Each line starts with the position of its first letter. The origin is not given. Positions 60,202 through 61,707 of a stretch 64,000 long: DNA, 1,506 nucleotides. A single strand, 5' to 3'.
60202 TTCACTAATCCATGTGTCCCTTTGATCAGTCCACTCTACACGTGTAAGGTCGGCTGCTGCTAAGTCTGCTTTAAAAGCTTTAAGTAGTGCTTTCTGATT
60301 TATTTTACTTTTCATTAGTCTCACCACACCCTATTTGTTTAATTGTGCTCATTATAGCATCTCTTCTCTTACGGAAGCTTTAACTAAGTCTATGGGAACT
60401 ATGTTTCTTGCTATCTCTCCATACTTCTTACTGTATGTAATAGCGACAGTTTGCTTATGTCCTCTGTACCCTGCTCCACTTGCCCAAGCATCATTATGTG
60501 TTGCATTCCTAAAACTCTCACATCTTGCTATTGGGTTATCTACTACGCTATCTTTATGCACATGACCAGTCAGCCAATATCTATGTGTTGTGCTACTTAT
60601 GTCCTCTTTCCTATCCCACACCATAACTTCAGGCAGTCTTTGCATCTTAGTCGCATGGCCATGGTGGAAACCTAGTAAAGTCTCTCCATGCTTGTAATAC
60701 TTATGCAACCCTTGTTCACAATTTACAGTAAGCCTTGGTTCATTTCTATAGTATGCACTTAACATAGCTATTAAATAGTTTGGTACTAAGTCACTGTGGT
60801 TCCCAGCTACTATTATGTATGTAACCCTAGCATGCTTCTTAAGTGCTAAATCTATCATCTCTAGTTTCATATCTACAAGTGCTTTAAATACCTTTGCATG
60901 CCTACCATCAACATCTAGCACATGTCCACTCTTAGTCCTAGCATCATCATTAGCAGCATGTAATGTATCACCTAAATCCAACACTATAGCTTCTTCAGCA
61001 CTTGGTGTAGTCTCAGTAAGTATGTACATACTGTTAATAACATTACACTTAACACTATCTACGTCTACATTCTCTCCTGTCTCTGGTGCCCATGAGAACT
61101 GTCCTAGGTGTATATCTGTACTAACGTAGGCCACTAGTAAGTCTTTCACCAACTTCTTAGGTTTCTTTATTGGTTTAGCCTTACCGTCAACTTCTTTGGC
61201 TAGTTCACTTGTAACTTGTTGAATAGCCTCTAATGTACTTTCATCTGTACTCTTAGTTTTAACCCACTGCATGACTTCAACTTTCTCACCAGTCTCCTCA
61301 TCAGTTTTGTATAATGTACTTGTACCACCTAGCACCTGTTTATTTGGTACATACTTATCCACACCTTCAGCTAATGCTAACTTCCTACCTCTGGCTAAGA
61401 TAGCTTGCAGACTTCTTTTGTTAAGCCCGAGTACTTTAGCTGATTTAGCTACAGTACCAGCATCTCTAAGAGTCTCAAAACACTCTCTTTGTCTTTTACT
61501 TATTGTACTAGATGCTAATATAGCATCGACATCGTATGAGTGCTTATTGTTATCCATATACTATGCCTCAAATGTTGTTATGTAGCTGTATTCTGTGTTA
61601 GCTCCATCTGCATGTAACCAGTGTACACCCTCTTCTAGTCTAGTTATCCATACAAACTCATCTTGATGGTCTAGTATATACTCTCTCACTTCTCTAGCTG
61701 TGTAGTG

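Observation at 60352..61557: HTH-metallophosphoesterase fusion located between the lysis cassette and the portal, where packaging genes usually sit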

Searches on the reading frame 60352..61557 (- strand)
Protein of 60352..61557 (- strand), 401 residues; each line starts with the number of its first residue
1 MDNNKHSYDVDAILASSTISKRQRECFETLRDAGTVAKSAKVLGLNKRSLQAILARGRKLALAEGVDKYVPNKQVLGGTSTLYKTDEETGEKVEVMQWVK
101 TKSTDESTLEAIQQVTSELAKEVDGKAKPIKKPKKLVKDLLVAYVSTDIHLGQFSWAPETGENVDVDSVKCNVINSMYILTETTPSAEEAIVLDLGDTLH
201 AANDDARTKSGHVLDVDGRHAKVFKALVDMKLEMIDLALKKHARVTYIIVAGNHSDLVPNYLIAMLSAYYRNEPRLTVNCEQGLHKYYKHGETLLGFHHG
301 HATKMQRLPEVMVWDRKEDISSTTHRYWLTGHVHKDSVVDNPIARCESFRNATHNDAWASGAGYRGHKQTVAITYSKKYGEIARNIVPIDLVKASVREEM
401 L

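Call 3: search_protein_families(library=pfam, proteins=[window:60352-61557:-], max_evalue=1)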
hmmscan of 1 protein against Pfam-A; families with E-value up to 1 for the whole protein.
window:60352-61557:- (401 aa): 0 families

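Call 4: search_protein_families(library=phrogs, proteins=[window:60352-61557:-], max_evalue=0.01)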
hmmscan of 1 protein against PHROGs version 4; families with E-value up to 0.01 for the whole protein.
window:60352-61557:- (401 aa): 6 families
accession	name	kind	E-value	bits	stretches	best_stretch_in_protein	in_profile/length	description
phrog_704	-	DNA, RNA and nucleotide metabolism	2e-81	275.1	1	34-390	20-387/390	DNA repair exonuclease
phrog_20762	-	unknown function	1.7e-19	71.3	1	277-389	2-115/117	-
phrog_284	-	DNA, RNA and nucleotide metabolism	2.3e-16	60.7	1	71-392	60-395/398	exonuclease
phrog_20703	-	unknown function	3.7e-14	54.1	1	30-209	56-232/258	-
phrog_21891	-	unknown function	0.00067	21.3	1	263-379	8-123/130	-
phrog_16347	-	unknown function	0.0098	16.8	0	304-343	16-55/99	-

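Call 6: search_dna_similar(query=window:60352-61557:-, collection=phages, mode=protein, max_rows=40)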
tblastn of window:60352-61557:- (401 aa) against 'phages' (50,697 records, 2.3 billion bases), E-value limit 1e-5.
Records with a match: 2035; places in all: 2046; records where one place covers at least 80% of the query: 1837.
Best place of each record, by identity: <60% 2035.
By first word of the organism name: Escherichia 559; Klebsiella 468; Salmonella 373; Vibrio 254; Campylobacter 60; Shigella 39; Flavobacterium 28; Rhodobacter 23; Yersinia 17; Ruegeria 17; and 52 more.
By host as written in the record: - 372; Klebsiella pneumoniae 211; Escherichia coli 203; Salmonella enterica subsp. enterica serovar Enteritidis 55; Escherichia coli K-12 MG1655 54; Salmonella enterica 52; Salmonella enterica subsp. enterica serovar Typhimurium 44; Escherichia coli DSM 12242 43; and 380 more.
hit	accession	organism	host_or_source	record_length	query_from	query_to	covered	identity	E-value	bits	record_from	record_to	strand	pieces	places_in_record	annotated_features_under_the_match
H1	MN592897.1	Vibrio phage MZH0603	Vibrio variabilis R-40492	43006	4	393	97%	34.5%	2e-60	217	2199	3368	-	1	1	oxidoreductase | Cro/C1-type helix-turn-helix domain protein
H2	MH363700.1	Vibrio phage VP-1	Vibrio parahaemolyticus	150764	14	396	96%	34.3%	2e-55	202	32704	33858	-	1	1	oxidoreductase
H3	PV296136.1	Aeromonas phage Avpx2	Aeromonas veronii YAV1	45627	20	392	93%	35.0%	3e-59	213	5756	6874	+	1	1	hypothetical protein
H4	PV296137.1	Aeromonas phage Avpd1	Aeromonas veronii YAV1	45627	20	392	93%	35.0%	3e-59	213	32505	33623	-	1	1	hypothetical protein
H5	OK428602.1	Vibrio phage BX-1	Vibrio alginolyticus AF-1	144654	1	387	97%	33.2%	1e-54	200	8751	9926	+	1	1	hypothetical protein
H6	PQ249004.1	Vibrio phage vB_VpaS_SD25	Vibrio parahaemolyticus LCU-VP51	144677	1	387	97%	33.2%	1e-54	200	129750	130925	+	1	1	DNA repair exonuclease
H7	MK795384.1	Vibrio phage VAP7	sewage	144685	1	387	97%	33.2%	1e-54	200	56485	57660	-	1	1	oxidoreductase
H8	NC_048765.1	Vibrio phage VAP7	sewage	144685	1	387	97%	33.2%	1e-54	200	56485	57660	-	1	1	DNA repair exonuclease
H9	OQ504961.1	Pseudomonas phage ZRG1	Stutzerimonas stutzeri NCTC10475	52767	17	399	96%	33.4%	2e-52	194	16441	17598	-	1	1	oxidoreductase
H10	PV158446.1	Aeromonas phage AsC4_1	Aeromonas salmonicida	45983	20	392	93%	33.7%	2e-57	208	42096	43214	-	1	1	DNA repair exonuclease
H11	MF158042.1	Shigella phage Sd1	Shigella dysenteriae, Escherichia coli B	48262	13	386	93%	33.2%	2e-39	155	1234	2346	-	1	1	hypothetical protein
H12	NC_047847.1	Shigella phage Sd1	Shigella dysenteriae, Escherichia coli B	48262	13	386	93%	33.2%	2e-39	155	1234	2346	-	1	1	DNA repair exonuclease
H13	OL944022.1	Salmonella phage PhiSTP1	Salmonella enterica subsp. enterica ...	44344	24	388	91%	33.6%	3e-45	172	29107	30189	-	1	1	transcriptional regulator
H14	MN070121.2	Salmonella phage Shemara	Salmonella enterica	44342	24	393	92%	33.0%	1e-45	174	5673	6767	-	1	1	metallo-dependent phosphatase-like superfamily protein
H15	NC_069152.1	Salmonella phage Shemara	Salmonella enterica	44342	24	393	92%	33.0%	1e-45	174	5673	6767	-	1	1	metallo-dependent phosphatase-like superfamily protein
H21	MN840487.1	Proteus phage 2207-N35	Proteus mirabilis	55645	23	384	90%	33.2%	8e-40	157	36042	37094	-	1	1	nuclease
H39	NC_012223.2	Escherichia phage SSL-2009a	Escherichia coli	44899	33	393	90%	32.6%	1e-45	174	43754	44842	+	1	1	DNA repair exonuclease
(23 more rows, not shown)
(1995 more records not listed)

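Call 7: search_solved_structures(query=window:60352-61557:-, max_evalue=10)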
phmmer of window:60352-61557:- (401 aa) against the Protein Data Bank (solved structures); distinct sequences matched with E-value up to 10: 1.
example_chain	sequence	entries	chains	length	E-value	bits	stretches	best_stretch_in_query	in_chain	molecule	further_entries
3eez_A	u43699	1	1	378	0.61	12.4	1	22-71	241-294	putative Mandelate racemase/muconate lactonizing enzyme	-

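Call 8: find_homologous_proteins(query=window:60352-61557:-, max_evalue=0.00001)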
Query window:60352-61557:- (401 aa): 194 proteins with E <= 0.00001 among 5411 candidates; the best 120 are listed.
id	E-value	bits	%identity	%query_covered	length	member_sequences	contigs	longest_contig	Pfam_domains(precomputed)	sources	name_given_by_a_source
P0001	7.7e-266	899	100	100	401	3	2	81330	-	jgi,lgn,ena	-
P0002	5.8e-174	597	67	98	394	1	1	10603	-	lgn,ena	-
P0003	6.5e-172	590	65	100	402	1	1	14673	-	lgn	-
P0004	8.2e-170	583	65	97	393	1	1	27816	-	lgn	-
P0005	6.4e-169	580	65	98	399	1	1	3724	-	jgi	-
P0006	6.6e-168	577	64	98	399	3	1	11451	-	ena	-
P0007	3.4e-167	574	64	99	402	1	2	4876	-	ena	-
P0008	6.0e-165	567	63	98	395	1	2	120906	-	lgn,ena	-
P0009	8.9e-165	566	63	98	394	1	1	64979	-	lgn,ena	-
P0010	1.3e-163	563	63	98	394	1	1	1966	-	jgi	jgi:hypothetical protein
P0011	4.1e-163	561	63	98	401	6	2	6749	-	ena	-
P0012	9.8e-163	560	63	97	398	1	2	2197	-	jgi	-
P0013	1.2e-161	556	62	97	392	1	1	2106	-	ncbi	-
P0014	5.4e-161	554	62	98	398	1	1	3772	-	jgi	-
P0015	6.9e-160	550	61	98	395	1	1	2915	-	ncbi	-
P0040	3.9e-128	446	56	91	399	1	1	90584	-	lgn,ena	-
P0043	1.2e-107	378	61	69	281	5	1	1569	PF00149.34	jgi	-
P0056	2.4e-62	229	38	82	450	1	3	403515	-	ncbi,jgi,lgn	-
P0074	3.7e-58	216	37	83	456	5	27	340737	-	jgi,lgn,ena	-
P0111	1.5e-46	177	31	92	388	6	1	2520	PF00149.34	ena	-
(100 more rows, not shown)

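Call 11: find_encoding_contigs(protein=P0001, flank=10000, max_places=3)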
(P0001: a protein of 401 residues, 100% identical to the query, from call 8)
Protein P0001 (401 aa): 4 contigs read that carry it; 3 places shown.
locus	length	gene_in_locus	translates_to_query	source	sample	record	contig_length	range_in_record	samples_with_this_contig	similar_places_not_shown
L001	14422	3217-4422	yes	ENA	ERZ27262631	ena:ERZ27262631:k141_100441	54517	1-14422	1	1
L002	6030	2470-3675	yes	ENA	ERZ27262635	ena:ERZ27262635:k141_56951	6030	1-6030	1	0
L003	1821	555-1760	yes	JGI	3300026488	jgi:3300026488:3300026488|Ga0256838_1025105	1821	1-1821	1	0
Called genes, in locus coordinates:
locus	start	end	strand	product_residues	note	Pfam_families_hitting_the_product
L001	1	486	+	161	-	?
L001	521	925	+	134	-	-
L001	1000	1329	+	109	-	PF07087:DUF1353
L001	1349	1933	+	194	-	-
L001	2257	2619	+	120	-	-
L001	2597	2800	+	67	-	-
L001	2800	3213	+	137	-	-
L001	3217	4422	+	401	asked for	-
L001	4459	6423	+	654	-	PF23899:SU10_portal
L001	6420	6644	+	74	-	-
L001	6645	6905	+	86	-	-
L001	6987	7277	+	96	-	-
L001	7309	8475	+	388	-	-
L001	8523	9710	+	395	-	-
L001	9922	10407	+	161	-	-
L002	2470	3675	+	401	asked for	-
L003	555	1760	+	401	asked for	-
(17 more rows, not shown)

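Call 14: get_annotated_region(hit=H12, flank=5000)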
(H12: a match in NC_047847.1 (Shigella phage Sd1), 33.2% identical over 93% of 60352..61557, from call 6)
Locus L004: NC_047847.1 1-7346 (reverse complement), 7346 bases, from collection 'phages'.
description: Shigella phage Sd1, complete genome.
organism: Shigella phage Sd1 (NCBI taxid 2024313)
taxonomy: Viruses; Duplodnaviria; Heunggongvirae; Uroviricota; Caudoviricetes; Drexlerviridae; Rogunavirinae; Wilsonroadvirus; Wilsonroadvirus Sd1
host: Shigella dysenteriae, Escherichia coli B; source: water, Grand River; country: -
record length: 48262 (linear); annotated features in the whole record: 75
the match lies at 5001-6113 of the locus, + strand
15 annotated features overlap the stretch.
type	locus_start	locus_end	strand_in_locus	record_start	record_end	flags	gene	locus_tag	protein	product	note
CDS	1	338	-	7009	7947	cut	-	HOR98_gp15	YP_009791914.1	DNA primase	DNA primase; gp16; IPR013237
CDS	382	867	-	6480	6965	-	-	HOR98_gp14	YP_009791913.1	transcriptional regulator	transcriptional regulator; gp15; lambda repressor-like, IPR010982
CDS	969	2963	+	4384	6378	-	-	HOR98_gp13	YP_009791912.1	ATP-dependent helicase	DNA helicase; gp14; IPR14001, IPR001650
CDS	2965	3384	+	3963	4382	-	-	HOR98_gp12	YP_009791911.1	VRR-NUC domain-containing protein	putative nuclease; gp13; VRR-NUC domain-containing protein; pfam08774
CDS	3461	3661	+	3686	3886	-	-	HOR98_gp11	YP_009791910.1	hypothetical protein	hypothetical protein; gp12; similar to phage vB_EcoS_ACG-M12 gp52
CDS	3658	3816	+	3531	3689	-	-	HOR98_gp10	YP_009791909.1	hypothetical protein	hypothetical protein; gp11; similar to phage vB_EcoS_ACG-M12 gp53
CDS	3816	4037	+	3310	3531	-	-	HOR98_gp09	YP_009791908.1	hypothetical protein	hypothetical protein; gp10; similar to phage EB49 gp18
CDS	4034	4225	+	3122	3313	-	-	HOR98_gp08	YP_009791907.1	hypothetical protein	hypothetical protein; gp9; similar to phage vB_EcoS_ACG-M12 gp56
CDS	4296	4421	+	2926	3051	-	-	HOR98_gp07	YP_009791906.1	hypothetical protein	hypothetical protein; gp8; similar to phage EB49 gp16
CDS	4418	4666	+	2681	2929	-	-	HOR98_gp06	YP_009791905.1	hypothetical protein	hypothetical protein; gp7; similar to phage vB_EcoS_ACG-M12 gp58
CDS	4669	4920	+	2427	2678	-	-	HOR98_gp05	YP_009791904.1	hypothetical protein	hypothetical protein; gp6; similar to phage EB49 gp14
CDS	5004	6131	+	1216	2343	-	-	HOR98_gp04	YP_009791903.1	DNA repair exonuclease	hypothetical protein; gp5; similar to phage EB49 gp12; contains metallo-dependent phosphatase-like domain, IPR029052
CDS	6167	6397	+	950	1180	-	-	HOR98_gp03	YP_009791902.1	hypothetical protein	hypothetical protein; gp4; similar to phage EB49 gp11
CDS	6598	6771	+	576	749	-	-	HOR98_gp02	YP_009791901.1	hypothetical protein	hypothetical protein; gp3; similar to phage EB49 gp10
CDS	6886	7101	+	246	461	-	-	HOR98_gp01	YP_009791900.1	holin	putative holin; gp2; predicted membrane protein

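Call 15: get_annotated_region(hit=H15, flank=5000)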
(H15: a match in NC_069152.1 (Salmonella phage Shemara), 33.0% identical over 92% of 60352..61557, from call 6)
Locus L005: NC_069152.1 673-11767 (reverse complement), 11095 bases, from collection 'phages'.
description: Salmonella phage Shemara, complete genome.
organism: Salmonella phage Shemara (NCBI taxid 2596714)
taxonomy: Viruses; Duplodnaviria; Heunggongvirae; Uroviricota; Caudoviricetes; Guernseyvirinae; Cornellvirus
host: Salmonella enterica; source: beef cattle feedlot; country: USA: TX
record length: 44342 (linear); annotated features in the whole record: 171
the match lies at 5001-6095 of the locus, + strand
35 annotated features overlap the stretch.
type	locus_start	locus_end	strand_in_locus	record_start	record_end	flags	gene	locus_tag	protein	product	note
CDS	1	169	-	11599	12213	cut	-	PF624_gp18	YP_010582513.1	hypothetical protein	Gene sequence contains repeats and may exist in several states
CDS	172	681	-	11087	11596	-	-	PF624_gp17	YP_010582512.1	head-to-tail connector complex protein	-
regulatory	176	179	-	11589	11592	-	-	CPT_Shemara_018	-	ribosome_binding_site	CPT_Shemara_018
CDS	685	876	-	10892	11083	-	-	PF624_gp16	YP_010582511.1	hypothetical protein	-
regulatory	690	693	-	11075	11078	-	-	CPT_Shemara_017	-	ribosome_binding_site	CPT_Shemara_017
regulatory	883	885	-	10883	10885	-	-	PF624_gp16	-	ribosome_binding_site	CPT_Shemara_016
CDS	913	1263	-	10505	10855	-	-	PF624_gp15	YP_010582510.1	decoration protein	-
regulatory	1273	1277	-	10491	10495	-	-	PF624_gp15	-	ribosome_binding_site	CPT_Shemara_015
CDS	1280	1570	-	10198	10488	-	-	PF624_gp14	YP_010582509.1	putative head fiber protein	-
regulatory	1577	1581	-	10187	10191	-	-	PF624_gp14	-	ribosome_binding_site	CPT_Shemara_014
regulatory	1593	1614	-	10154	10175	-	-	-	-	terminator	-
CDS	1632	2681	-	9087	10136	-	-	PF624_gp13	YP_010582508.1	major capsid protein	-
CDS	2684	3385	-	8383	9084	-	-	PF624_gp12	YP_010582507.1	scaffold protein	HHPred hit to PDB 6B0X_a scaffold of Staphylococcus phage 80alpha with 85 probability over 116 of 206 residues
regulatory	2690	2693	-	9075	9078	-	-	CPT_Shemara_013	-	ribosome_binding_site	CPT_Shemara_013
regulatory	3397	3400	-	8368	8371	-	-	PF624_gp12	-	ribosome_binding_site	CPT_Shemara_012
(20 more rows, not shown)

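Call 16: get_annotated_region(hit=H39, flank=5000)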
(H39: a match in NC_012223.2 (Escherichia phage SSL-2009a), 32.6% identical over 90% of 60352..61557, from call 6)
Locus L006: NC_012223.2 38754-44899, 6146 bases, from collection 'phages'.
description: Escherichia phage SSL-2009a, complete genome.
organism: Escherichia phage SSL-2009a (NCBI taxid 2681619)
taxonomy: Viruses; Duplodnaviria; Heunggongvirae; Uroviricota; Caudoviricetes; Dhillonvirus; Dhillonvirus SSL2009a
host: Escherichia coli; source: -; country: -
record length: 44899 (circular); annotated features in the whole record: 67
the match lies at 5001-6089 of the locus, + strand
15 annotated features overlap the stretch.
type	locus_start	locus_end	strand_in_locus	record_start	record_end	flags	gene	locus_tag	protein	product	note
CDS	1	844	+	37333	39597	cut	-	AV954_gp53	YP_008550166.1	replicative helicase-primase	orf53; similar to Burkholderia pseudomallei BCC215 phage replicative helicase/primease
CDS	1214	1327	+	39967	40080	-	-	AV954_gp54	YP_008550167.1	hypothetical protein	orf54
CDS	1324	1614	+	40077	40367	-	-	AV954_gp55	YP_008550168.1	hypothetical protein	orf55; similar to Enterobacteria phage HK578 hypothetical protein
CDS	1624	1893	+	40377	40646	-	-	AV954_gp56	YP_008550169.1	hypothetical protein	orf56; similar to Enterobacteria phage HK578 hypothetical protein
CDS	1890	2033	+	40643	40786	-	-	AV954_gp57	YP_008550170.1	hypothetical protein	orf57; similar to Enterobacteria phage JL1 hypothetical protein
CDS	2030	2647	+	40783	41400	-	-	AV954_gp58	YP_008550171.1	hypothetical protein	orf58; similar to Shigella phage EP23 hypothetical protein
CDS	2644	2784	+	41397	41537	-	-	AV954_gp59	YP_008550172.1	hypothetical protein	orf59; similar to Enterobacteria phage HK578 hypothetical protein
CDS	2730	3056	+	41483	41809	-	-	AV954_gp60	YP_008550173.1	hypothetical protein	orf60; similar to Enterobacteria phage HK578 hypothetical protein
CDS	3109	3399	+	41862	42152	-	-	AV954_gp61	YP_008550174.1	holin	orf61; similar to Shigella phage EP23 holin-like class II protein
CDS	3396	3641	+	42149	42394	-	-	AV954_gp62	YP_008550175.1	holin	orf62; similar to Shigella phage EP23 holin-like class I protein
CDS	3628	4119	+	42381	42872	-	-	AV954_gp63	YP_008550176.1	endolysin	orf63; similar to colitis phage lysozyme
CDS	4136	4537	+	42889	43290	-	-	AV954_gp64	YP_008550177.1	structural protein with Ig domain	orf64; similar to Enterobacteria phage HK578 hypothetical protein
CDS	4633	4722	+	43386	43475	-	-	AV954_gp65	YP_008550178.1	hypothetical protein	orf65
CDS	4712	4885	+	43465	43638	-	-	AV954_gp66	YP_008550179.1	hypothetical protein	orf66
CDS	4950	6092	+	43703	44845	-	-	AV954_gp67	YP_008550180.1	DNA repair exonuclease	orf67; similar to Salmonella phage SETP3 hypothetical protein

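Call 19: get_annotated_region(hit=H8, flank=6000)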
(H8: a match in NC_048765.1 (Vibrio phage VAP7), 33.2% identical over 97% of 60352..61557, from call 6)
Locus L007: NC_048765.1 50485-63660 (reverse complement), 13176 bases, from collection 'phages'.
description: Vibrio phage VAP7, complete genome.
organism: Vibrio phage VAP7 (NCBI taxid 2584487)
taxonomy: Viruses; Duplodnaviria; Heunggongvirae; Uroviricota; Caudoviricetes; Ackermannviridae; Vapseptimavirus; Vapseptimavirus VAP7
host: -; source: sewage; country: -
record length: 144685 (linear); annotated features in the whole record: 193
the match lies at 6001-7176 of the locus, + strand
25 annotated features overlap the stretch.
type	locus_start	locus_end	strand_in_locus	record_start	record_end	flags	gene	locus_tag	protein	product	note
CDS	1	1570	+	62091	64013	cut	-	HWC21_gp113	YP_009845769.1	DNA topoisomerase II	-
CDS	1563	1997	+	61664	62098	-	-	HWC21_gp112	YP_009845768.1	hypothetical protein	-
CDS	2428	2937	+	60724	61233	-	-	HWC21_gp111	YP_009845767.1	hypothetical protein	-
CDS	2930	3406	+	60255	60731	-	-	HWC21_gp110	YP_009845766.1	hypothetical protein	-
CDS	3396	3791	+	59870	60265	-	-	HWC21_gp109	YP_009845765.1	iron-containing alcohol dehydrogenase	-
CDS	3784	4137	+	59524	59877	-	-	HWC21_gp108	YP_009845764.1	hypothetical protein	-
CDS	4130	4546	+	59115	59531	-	-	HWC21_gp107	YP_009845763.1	hypothetical protein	-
CDS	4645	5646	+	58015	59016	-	-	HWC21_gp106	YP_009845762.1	SprT family zinc-dependent metalloprotease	-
CDS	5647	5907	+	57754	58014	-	-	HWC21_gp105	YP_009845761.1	helicase c2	-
CDS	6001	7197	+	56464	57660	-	-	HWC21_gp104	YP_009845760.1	DNA repair exonuclease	-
CDS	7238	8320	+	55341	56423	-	-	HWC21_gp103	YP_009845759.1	DNA primase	-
CDS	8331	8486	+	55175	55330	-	-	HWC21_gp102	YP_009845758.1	DUF1186 domain-containing protein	-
CDS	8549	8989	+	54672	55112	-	-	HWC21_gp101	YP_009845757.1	hypothetical protein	-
CDS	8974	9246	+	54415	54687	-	-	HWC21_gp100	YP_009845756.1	hypothetical protein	-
CDS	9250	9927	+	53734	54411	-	-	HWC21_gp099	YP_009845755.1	hypothetical protein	-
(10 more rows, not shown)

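Call 25: find_encoding_contigs(protein=P0040, flank=10000, max_places=2)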
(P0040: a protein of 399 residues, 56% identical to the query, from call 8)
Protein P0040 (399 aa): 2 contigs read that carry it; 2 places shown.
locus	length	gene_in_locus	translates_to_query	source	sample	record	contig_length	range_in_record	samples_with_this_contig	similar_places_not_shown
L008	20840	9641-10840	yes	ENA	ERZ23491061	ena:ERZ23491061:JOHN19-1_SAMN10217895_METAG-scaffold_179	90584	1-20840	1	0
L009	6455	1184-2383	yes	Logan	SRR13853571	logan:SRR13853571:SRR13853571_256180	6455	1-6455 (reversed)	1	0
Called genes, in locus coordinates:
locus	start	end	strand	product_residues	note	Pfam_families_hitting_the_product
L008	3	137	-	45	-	?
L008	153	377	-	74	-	-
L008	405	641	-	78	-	-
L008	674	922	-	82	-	PF27023:6BHPP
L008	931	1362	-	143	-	-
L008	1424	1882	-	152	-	-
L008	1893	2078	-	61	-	-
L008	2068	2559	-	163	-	-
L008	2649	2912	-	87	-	-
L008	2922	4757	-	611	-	-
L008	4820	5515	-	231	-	-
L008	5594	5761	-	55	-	-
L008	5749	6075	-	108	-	-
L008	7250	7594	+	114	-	-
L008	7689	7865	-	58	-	-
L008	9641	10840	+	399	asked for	-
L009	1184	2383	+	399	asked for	-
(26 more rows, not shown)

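Call 26: predict_structure(alignment_id=A1)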
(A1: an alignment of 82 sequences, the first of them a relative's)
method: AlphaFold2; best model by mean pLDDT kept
length: 401 residues; sequences in the alignment: 82
mean_pLDDT: 93.5   pTM: 0.81
mean pLDDT of the five models: 93.5, 92.0, 91.8, 91.4, 91.3
residues with pLDDT >= 90: 320; 70-90: 76; 50-70: 4; < 50: 1
segments of 3 or more residues with pLDDT < 50: none
pLDDT, mean of each block of 10 residues (from residue 1): 79 96 98 97 98 96 86 83 93 90 79 80 88 97 97 96 96 98 98 97 87 88 95 98 98 92 95 97 96 98 98 98 98 94 98 94 92 99 98 87 66
secondary structure, 60 per line:
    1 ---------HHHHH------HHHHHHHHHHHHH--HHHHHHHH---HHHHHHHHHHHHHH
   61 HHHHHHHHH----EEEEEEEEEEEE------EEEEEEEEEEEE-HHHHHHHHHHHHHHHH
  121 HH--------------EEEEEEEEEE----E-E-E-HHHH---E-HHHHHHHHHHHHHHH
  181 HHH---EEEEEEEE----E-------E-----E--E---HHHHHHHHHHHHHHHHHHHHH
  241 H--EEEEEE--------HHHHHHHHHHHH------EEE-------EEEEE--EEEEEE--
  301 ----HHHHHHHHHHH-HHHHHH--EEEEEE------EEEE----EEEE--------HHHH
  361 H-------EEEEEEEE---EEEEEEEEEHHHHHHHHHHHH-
elements in order: H10-14 H21-33 H36-43 H47-69 E74-85 E92-103 H105-122 E137-146 H157-160 H166-183 E187-194 H220-241 E244-249 H258-269 E276-278 E286-290 E293-298 H305-315 H317-322 E325-330 E337-340 E345-348 H357-361 E369-376 E380-388 H389-400
